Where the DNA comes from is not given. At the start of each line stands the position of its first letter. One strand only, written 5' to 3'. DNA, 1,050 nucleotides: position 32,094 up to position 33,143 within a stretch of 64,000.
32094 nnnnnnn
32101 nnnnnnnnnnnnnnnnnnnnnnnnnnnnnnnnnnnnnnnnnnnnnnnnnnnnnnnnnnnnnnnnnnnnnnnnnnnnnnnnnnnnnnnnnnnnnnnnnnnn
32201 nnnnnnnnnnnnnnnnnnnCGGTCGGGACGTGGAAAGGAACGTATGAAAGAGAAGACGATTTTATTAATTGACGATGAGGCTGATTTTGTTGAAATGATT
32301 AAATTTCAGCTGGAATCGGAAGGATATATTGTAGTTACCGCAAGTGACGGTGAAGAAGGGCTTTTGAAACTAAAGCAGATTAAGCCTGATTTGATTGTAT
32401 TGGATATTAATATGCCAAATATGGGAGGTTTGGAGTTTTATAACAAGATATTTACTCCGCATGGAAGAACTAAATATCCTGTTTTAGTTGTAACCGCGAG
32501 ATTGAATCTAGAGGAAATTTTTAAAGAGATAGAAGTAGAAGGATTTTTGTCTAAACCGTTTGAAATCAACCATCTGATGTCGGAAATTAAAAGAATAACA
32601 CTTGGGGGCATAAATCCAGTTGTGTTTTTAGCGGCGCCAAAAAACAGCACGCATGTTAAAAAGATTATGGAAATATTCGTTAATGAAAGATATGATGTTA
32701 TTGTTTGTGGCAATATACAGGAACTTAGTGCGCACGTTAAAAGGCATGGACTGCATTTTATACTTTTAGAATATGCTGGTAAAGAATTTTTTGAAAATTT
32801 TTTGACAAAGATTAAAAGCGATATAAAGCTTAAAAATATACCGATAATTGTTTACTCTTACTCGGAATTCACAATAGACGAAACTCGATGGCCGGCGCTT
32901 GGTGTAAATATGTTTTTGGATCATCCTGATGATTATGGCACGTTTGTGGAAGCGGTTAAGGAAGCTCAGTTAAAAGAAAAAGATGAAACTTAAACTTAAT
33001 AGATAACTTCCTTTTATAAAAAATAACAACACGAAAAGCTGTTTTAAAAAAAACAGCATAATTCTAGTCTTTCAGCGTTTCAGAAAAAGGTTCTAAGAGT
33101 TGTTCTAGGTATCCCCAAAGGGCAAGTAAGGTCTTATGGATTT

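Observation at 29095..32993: Three-gene His-Asp signalling module: Cys-cluster PAS kinase, REC-fused kinase and a REC/pseudo-REC protein with no output domain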

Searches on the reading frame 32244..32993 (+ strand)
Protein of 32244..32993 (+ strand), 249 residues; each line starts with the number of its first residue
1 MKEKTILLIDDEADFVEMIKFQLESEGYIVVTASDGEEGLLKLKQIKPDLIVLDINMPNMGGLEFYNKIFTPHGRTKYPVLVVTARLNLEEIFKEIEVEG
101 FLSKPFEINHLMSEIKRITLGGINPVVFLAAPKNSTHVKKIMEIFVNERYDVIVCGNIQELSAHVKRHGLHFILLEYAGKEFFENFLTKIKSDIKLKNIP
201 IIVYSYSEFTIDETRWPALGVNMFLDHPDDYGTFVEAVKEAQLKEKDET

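Call 3: search_protein_families(library=pfam, proteins=[window:32244-32993:+], max_evalue=0.1)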
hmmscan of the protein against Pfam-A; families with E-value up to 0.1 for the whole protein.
window:32244-32993:+ (249 aa): 2 families
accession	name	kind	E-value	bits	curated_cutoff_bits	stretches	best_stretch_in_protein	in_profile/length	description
PF00072.30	Response_reg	-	8.1e-26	90.8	30.2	1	6-115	1-110/111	Response regulator receiver domain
PF12261.14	T_hemolysin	-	0.083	13.1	27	0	99-181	61-146/174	Thermostable hemolysin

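Call 4: search_protein_families(library=ncbifam, proteins=[window:32244-32993:+], max_evalue=0.1)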
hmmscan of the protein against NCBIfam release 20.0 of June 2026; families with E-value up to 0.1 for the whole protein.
window:32244-32993:+ (249 aa): 99 families (the best 25 are shown)
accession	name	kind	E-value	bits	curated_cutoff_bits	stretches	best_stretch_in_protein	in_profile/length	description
NF045717.1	DVU0259_DivK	exception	6.9e-24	84.3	160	2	3-117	2-114/117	DVU0259 family response regulator domain-containing protein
TIGR02154.1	PhoB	equivalog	8.7e-22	77.5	296.2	1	3-117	2-118/226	phosphate regulon transcriptional regulator PhoB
NF053854.1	RespRegPhoBBctds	equivalog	1.2e-19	70.5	270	1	6-121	1-117/225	two-component system response regulator PhoB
NF007969.0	PRK10693.1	equivalog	1.4e-19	70.3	329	1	3-151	7-152/337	two-component system response regulator RssB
NF007135.0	PRK09581.1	equivalog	4.2e-19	68.7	474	1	5-118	4-119/457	PleD family two-component system response regulator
NF040534.1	resp_reg_YycF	equivalog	1e-17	64.2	340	1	4-117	1-113/231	response regulator YycF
NF045944.1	ResRegRpaBCyano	equivalog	5.6e-17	61.9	330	1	7-144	1-136/229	response regulator transcription factor RpaB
NF040689.1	MtrAB_MtrA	equivalog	7.5e-17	61.4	300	1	6-116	1-110/219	MtrAB system response regulator MtrA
NF041733.1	resp_reg_CseB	equivalog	1.6e-15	57.1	350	1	5-118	2-114/228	two-component system response regulator CseB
NF008296.0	PRK11083.1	equivalog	2.4e-15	56.6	273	1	1-118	1-117/228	two-component system response regulator CreB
NF033120.0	vanR_FM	exception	3.2e-15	56.4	460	1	1-107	1-106/231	vancomycin resistance response regulator transcription factor, VanR-F/VanR-M family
TIGR02875.1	spore_0_A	equivalog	5.8e-15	55.2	200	1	5-138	4-142/262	sporulation transcription factor Spo0A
NF051870.1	NAssimRespRegNtrX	equivalog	6.5e-15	55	600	1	5-118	3-118/452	nitrogen assimilation response regulator NtrX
TIGR01387.1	cztR_silR_copR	subfamily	1.8e-14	53.9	279.2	1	6-117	1-112/218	heavy metal response regulator transcription factor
NF007935.0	PRK10651.1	equivalog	2.5e-14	53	250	1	3-123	6-128/216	two-component system response regulator NarL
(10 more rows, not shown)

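Call 14: find_homologous_proteins(query=window:32244-32990:+, max_evalue=0.00001)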
Query window:32244-32990:+ (249 aa): 129 proteins with E <= 0.00001 among 618 candidates; the best 120 are listed.
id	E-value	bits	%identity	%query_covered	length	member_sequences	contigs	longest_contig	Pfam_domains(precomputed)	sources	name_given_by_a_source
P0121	5.2e-135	466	85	100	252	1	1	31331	PF00072.31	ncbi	ncbi:MAG: response regulator [Candidatus Omnitrophota bacterium]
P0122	5.9e-106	371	100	69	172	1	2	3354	PF00072.31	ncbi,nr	ncbi:MAG: response regulator, partial [Candidatus Omnitrophica bacterium]|nr:response regulator [Can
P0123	1.5e-86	308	59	99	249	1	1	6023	PF00072.31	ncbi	-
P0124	3.6e-81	290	57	100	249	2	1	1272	PF00072.31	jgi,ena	-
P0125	8.5e-81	289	57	99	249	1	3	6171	PF00072.31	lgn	-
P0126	6.3e-80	286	56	99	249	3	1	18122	PF00072.31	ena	-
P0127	2.2e-79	284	55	98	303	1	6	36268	PF00072.31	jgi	-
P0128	7.2e-79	283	55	99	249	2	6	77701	PF00072.31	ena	-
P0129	9.5e-78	279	55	99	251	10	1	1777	PF00072.31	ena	-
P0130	1.2e-77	279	55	99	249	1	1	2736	PF00072.31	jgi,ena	-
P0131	1.8e-74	268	55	97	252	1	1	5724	PF00072.31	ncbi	-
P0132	3.7e-61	225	49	98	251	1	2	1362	PF00072.31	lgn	-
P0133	1.8e-60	223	46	99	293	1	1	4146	PF00072.31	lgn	-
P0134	9.1e-59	217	57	75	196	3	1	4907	PF00072.31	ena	-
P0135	1.3e-56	210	45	98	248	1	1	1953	PF00072.31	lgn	-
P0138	1.6e-40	157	53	57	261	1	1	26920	PF00072.31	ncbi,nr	ncbi:MAG: response regulator [Candidatus Omnitrophica bacterium]|nr:response regulator [Candidatus O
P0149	6.1e-36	142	56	47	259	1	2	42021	PF00072.31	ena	-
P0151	4.6e-34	136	38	83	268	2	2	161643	PF00072.31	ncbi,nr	ncbi:MAG: response regulator [Candidatus Omnitrophica bacterium]|nr:response regulator [Candidatus O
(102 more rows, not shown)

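Call 15: find_encoding_contigs(protein=P0121, flank=8000, max_places=2)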
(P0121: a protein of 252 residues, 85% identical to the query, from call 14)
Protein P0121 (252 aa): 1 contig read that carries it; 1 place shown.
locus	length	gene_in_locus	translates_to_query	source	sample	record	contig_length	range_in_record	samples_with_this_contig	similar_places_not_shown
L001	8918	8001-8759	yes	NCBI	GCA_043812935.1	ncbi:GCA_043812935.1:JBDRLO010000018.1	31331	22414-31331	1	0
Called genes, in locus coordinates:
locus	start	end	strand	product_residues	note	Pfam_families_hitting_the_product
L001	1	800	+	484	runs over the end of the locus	PF00133:tRNA-synt_1 (weak), PF01406:tRNA-synt_1e, PF09334:tRNA-synt_1g (faint), PF09190:DALR_2, PF23493:CysS_C (weak)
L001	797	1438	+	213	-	PF13521:AAA_28 (weak), PF02223:Thymidylate_kin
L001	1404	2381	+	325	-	PF13177:DNA_pol3_delta2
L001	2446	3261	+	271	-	PF04468:PSP1, PF28472:PSP1_3rd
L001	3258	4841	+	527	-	PF00133:tRNA-synt_1, PF01406:tRNA-synt_1e, PF09334:tRNA-synt_1g, PF00133:tRNA-synt_1, PF19303:Anticodon_3 (weak)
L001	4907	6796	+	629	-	PF00989:PAS (faint), PF13188:PAS_8 (faint), PF08448:PAS_4, PF13426:PAS_9, PF02518:HATPase_c, PF14501:HATPase_c_5 (weak)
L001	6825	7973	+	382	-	PF00072:Response_reg, PF00512:HisKA, PF02518:HATPase_c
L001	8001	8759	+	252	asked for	PF00072:Response_reg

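Call 16: find_encoding_contigs(protein=P0127, flank=8000, max_places=2)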
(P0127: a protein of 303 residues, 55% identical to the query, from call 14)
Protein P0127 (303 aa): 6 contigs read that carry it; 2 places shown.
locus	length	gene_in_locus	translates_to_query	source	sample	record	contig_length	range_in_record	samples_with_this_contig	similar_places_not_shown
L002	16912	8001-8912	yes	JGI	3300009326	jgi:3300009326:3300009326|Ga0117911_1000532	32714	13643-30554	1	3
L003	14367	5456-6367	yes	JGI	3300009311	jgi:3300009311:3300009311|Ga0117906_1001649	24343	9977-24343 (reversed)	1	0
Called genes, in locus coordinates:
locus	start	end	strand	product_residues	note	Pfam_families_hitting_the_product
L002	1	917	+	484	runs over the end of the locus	PF00133:tRNA-synt_1 (weak), PF01406:tRNA-synt_1e, PF09334:tRNA-synt_1g (faint), PF09190:DALR_2, PF23493:CysS_C (weak)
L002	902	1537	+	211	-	PF02223:Thymidylate_kin, PF13521:AAA_28 (weak)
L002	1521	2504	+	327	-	PF13177:DNA_pol3_delta2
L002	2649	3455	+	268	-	PF04468:PSP1, PF28472:PSP1_3rd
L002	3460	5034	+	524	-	PF00133:tRNA-synt_1, PF01406:tRNA-synt_1e (faint), PF09334:tRNA-synt_1g, PF00133:tRNA-synt_1, PF08264:Anticodon_1 (weak), PF19303:Anticodon_3 (faint)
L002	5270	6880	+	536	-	PF13426:PAS_9 (weak), PF08448:PAS_4 (weak), PF02518:HATPase_c, PF14501:HATPase_c_5 (weak)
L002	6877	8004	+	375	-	PF00072:Response_reg, PF00512:HisKA, PF02518:HATPase_c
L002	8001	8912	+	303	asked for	PF00072:Response_reg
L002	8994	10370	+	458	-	PF01026:TatD_DNase, PF04055:Radical_SAM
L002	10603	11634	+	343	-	PF01008:IF-2B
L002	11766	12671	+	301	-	PF00586:AIRS, PF02769:AIRS_C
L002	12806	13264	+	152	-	PF02367:TsaE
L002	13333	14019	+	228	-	PF00814:TsaD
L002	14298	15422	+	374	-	PF01168:Ala_racemase_N, PF00842:Ala_racemase_C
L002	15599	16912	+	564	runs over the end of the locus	PF02776:TPP_enzyme_N, PF00205:TPP_enzyme_M, PF02775:TPP_enzyme_C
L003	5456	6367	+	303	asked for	PF00072:Response_reg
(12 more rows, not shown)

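Call 17: find_encoding_contigs(protein=P0128, flank=8000, max_places=2)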
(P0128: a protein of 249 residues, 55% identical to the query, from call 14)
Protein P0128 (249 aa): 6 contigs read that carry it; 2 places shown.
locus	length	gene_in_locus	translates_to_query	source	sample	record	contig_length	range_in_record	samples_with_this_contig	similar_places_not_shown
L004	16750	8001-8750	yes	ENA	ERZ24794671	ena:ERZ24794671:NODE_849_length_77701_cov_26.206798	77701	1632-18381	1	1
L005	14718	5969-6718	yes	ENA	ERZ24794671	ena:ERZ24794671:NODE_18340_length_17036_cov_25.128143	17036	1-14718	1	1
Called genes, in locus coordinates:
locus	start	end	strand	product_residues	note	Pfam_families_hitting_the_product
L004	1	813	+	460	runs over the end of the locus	PF00133:tRNA-synt_1 (weak), PF01406:tRNA-synt_1e, PF09334:tRNA-synt_1g (faint), PF09190:DALR_2, PF23493:CysS_C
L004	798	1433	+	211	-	PF02223:Thymidylate_kin, PF13521:AAA_28 (weak)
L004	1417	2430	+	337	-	PF13177:DNA_pol3_delta2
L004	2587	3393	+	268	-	PF17764:PriA_3primeBD (faint), PF04468:PSP1, PF28472:PSP1_3rd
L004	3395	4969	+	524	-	PF00133:tRNA-synt_1, PF01406:tRNA-synt_1e (faint), PF09334:tRNA-synt_1g, PF00133:tRNA-synt_1, PF19303:Anticodon_3 (weak)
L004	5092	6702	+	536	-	PF13426:PAS_9 (faint), PF08448:PAS_4 (weak), PF02518:HATPase_c, PF14501:HATPase_c_5 (weak)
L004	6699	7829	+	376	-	PF00072:Response_reg, PF00512:HisKA, PF02518:HATPase_c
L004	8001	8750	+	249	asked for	PF00072:Response_reg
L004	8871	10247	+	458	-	PF01026:TatD_DNase, PF04055:Radical_SAM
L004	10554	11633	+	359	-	PF02517:Rce1-like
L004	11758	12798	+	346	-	PF01008:IF-2B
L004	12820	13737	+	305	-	PF00586:AIRS, PF02769:AIRS_C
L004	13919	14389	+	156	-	PF02367:TsaE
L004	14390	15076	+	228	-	PF00814:TsaD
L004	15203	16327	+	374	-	PF01168:Ala_racemase_N, PF00842:Ala_racemase_C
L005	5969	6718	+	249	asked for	PF00072:Response_reg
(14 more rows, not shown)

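Call 31: predict_structure(alignment_id=A1)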
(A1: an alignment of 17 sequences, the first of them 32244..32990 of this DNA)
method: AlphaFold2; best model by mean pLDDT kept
length: 249 residues; sequences in the alignment: 17
mean_pLDDT: 87.3   pTM: 0.81
mean pLDDT of the five models: 87.3, 85.6, 85.3, 85.0, 84.8
residues with pLDDT >= 90: 115; 70-90: 117; 50-70: 16; < 50: 1
segments of 3 or more residues with pLDDT < 50: none
pLDDT, mean of each block of 10 residues (from residue 1): 90 94 96 97 96 91 91 87 77 69 90 93 87 87 91 89 82 89 88 87 87 78 87 88 69
secondary structure, 60 per line:
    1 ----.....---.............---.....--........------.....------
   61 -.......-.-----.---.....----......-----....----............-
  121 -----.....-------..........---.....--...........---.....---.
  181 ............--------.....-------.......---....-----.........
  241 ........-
elements in order: E5-9 H13-25 E29-33 H36-43 E50-54 H62-68 E80-84 H89-94 E100-103 H108-119 E126-130 H138-147 E151-155 H158-168 E172-176 H180-192 E201-205 H213-219 E223-226 H232-248

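Call 35: fold_search(model_id=the predicted structure, library=pdb)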
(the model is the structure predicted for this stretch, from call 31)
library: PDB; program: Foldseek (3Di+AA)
matches with E <= 10: 1491; with E <= 0.001: 521
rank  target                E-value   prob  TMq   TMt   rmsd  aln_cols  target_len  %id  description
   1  9g85_D                1.3e-12  1.00  0.42  0.25  14.8       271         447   22  Structure of Response regulator PleD in complex with c-diGMP and ppGpp (released 2025-08-06)
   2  2v0n_A                3.5e-12  1.00  0.43  0.24  14.3       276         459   20  ACTIVATED RESPONSE REGULATOR PLED IN COMPLEX WITH C-DIGMP AND GTP- ALPHA-S (released 2007-08-21)
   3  2wb4_A                4.4e-12  1.00  0.44  0.25  14.8       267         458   20  activated diguanylate cyclase PleD in complex with c-di-GMP (released 2010-04-21)
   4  2wb4_B                7.6e-12  1.00  0.44  0.26  14.6       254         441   22  activated diguanylate cyclase PleD in complex with c-di-GMP (released 2010-04-21)
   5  9g85_C                1.2e-11  1.00  0.42  0.25  14.8       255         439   21  Structure of Response regulator PleD in complex with c-diGMP and ppGpp (released 2025-08-06)
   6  9g85_B                1.2e-11  1.00  0.42  0.25  14.6       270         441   22  Structure of Response regulator PleD in complex with c-diGMP and ppGpp (released 2025-08-06)
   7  9g85_A                1.6e-11  1.00  0.42  0.24  15.0       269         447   22  Structure of Response regulator PleD in complex with c-diGMP and ppGpp (released 2025-08-06)
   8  9g86_A                3.4e-11  1.00  0.43  0.25  14.3       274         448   21  Structure of Response regulator PleD in complex with c-diGMP and pppGpp (released 2025-08-06)
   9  1w25_A                5.4e-11  1.00  0.42  0.24  15.1       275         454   22  Response regulator PleD in complex with c-diGMP (released 2004-11-18)
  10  9g86_B                6.1e-11  1.00  0.42  0.25  15.3       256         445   21  Structure of Response regulator PleD in complex with c-diGMP and pppGpp (released 2025-08-06)
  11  8ted_B                5.7e-09  1.00  0.42  0.21  15.7       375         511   15  PorX primitive orthorhombic crystal form (released 2024-04-17)
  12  8fk2_A                9.3e-09  1.00  0.43  0.87   1.9       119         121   34  The N-terminal VicR from Streptococcus mutans (released 2023-10-25)
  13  6rh8_C                1.5e-08  1.00  0.44  0.88   2.0       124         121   32  Revisiting pH-gated conformational switch. Complex HK853 mutant H260A -RR468 mutant D53A pH 5.3 (released 2020-02-19)
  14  8p6f_A                1.6e-08  1.00  0.43  0.22  11.7       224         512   19  Crystal structure of PorX-Fj (released 2024-04-03)
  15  8tff_A                1.9e-08  1.00  0.43  0.21  15.6       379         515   14  PorX with BeF3 phosphate analog (released 2024-04-17)
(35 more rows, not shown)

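Call 70: find_encoding_contigs(protein=P0151, flank=7000, max_places=1)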
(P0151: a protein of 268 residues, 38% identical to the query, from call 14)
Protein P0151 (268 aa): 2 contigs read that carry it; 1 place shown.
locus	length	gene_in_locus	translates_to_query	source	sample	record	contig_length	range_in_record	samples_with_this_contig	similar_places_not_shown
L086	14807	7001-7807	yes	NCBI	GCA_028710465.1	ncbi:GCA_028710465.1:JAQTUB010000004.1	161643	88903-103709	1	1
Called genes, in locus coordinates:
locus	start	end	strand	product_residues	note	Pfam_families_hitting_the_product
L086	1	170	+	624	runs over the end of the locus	PF13432:TPR_16, PF00515:TPR_1, PF07719:TPR_2 (weak), PF13181:TPR_8, PF13424:TPR_12, PF13414:TPR_11, PF13432:TPR_16, PF13431:TPR_17, +19 more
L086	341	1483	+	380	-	PF02518:HATPase_c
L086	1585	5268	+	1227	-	PF13426:PAS_9, PF08447:PAS_3, PF00989:PAS, PF08448:PAS_4, PF13426:PAS_9, PF08448:PAS_4, PF08448:PAS_4, PF13426:PAS_9, +6 more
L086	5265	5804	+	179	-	PF00072:Response_reg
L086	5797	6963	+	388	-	PF00072:Response_reg, PF00512:HisKA, PF02518:HATPase_c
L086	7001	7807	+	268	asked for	PF00072:Response_reg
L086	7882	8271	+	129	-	PF00072:Response_reg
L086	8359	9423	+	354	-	PF01544:CorA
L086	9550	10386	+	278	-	PF05359:DUF748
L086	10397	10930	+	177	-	-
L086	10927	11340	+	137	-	PF00156:Pribosyltran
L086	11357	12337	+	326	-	PF04015:DUF362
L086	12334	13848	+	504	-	-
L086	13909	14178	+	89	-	PF01022:HTH_5, PF12840:HTH_20 (weak)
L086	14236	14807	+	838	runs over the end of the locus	PF03176:MMPL, PF02460:Patched, PF12349:Sterol-sensing, PF03176:MMPL, PF00873:ACR_tran (weak)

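Call 71: find_encoding_contigs(protein=P0138, flank=7000, max_places=1)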
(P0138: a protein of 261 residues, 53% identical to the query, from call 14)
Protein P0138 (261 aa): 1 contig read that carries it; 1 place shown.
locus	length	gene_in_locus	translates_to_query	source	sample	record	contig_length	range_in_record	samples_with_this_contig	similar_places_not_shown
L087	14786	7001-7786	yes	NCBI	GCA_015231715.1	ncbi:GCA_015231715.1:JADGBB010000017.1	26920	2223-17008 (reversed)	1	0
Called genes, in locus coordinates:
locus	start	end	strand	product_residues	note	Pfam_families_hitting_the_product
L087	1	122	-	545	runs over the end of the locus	-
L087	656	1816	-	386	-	-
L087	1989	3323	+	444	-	PF02743:dCache_1 (weak), PF00672:HAMP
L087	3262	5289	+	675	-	PF00989:PAS (faint), PF14598:PAS_11 (faint), PF08448:PAS_4 (weak), PF13426:PAS_9, PF08447:PAS_3, PF00512:HisKA (faint), PF02518:HATPase_c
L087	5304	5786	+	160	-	PF00571:CBS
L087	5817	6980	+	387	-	PF00072:Response_reg, PF00512:HisKA, PF02518:HATPase_c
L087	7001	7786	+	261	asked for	PF00072:Response_reg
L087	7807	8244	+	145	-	PF00383:dCMP_cyt_deam_1, PF14437:MafB19-deam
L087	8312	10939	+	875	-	PF00989:PAS, PF08448:PAS_4, PF13188:PAS_8 (faint), PF13426:PAS_9 (faint), PF08448:PAS_4 (weak), PF00512:HisKA, PF02518:HATPase_c, PF00072:Response_reg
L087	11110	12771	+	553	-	-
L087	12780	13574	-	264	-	-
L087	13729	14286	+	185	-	-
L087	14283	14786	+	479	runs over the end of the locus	PF13372:Alginate_exp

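Call 72: find_encoding_contigs(protein=P0149, flank=7000, max_places=1)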
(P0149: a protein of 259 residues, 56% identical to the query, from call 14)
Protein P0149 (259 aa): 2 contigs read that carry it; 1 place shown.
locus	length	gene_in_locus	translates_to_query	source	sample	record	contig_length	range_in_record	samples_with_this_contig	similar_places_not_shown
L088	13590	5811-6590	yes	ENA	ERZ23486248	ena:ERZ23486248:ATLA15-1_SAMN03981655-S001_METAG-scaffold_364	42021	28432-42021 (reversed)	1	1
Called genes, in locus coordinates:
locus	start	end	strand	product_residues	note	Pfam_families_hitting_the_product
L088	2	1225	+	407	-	?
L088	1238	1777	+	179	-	PF04350:PilO (weak)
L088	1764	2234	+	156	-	-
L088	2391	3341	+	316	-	-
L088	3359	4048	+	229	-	PF00072:Response_reg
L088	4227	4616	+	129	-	PF00072:Response_reg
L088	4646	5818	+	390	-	PF00072:Response_reg, PF00512:HisKA, PF02518:HATPase_c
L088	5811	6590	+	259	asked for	PF00072:Response_reg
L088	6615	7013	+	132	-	PF00072:Response_reg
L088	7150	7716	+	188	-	PF12728:HTH_17, PF00376:MerR (weak), PF23198:PDE8A_N (weak), PF00072:Response_reg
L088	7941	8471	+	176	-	PF04023:FeoA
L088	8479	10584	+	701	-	PF00009:GTP_EFTU (faint), PF01926:MMR_HSR1, PF02421:FeoB_N, PF07670:Gate, PF07664:FeoB_C, PF07670:Gate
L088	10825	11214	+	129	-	-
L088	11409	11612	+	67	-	PF00313:CSD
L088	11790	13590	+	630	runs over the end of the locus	PF16260:DUF4914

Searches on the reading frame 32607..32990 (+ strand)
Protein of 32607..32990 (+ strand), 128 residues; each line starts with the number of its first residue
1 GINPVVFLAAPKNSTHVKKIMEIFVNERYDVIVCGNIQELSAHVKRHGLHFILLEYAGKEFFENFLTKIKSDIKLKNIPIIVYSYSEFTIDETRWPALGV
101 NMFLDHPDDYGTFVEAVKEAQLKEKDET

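Call 55: search_protein_families(library=pfam, alignment_id=A3, max_evalue=10)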
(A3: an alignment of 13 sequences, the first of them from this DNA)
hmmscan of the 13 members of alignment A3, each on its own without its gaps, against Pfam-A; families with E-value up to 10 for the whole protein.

A. member 1, seq(128 aa): 3 families
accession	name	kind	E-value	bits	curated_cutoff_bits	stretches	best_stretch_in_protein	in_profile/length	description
PF06506.16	PrpR_N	-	0.11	12.5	29.1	1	11-55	102-144/167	Propionate catabolism activator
PF07537.17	CamS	-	0.12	12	25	1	55-87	143-175/316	CamS sex pheromone cAM373 precursor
PF12261.14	T_hemolysin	-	0.21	11.8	27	1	12-60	98-146/174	Thermostable hemolysin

B. families by the number of members that match (of 13 scanned): 19 families
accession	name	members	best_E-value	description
PF00072.30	Response_reg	11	5.7e-14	Response regulator receiver domain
PF00148.24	Oxidored_nitro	3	0.08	Nitrogenase component 1 type Oxidoreductase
PF13046.11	DUF3906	1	0.04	Protein of unknown function (DUF3906)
PF23198.2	PDE8A_N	1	0.047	PDE8A-like, N-terminal domain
PF22480.1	DUF6984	1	0.049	Domain of unknown function (DUF6984)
PF21852.1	DUF6911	1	0.054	Family of unknown function (DUF6911)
PF00933.27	Glyco_hydro_3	1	0.063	Glycosyl hydrolase family 3 N terminal domain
PF01497.23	Peripla_BP_2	1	0.076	Periplasmic binding protein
PF06506.16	PrpR_N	1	0.11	Propionate catabolism activator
PF07537.17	CamS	1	0.12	CamS sex pheromone cAM373 precursor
PF00534.26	Glycos_transf_1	1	0.12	Glycosyl transferases group 1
PF08442.15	ATP-grasp_2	1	0.12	ATP-grasp domain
PF18273.6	T3RM_EcoP15I_C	1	0.14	Type III R-M EcoP15I C-terminal domain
PF12249.13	AftA_C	1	0.14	Arabinofuranosyltransferase A C terminal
PF01467.32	CTP_transf_like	1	0.15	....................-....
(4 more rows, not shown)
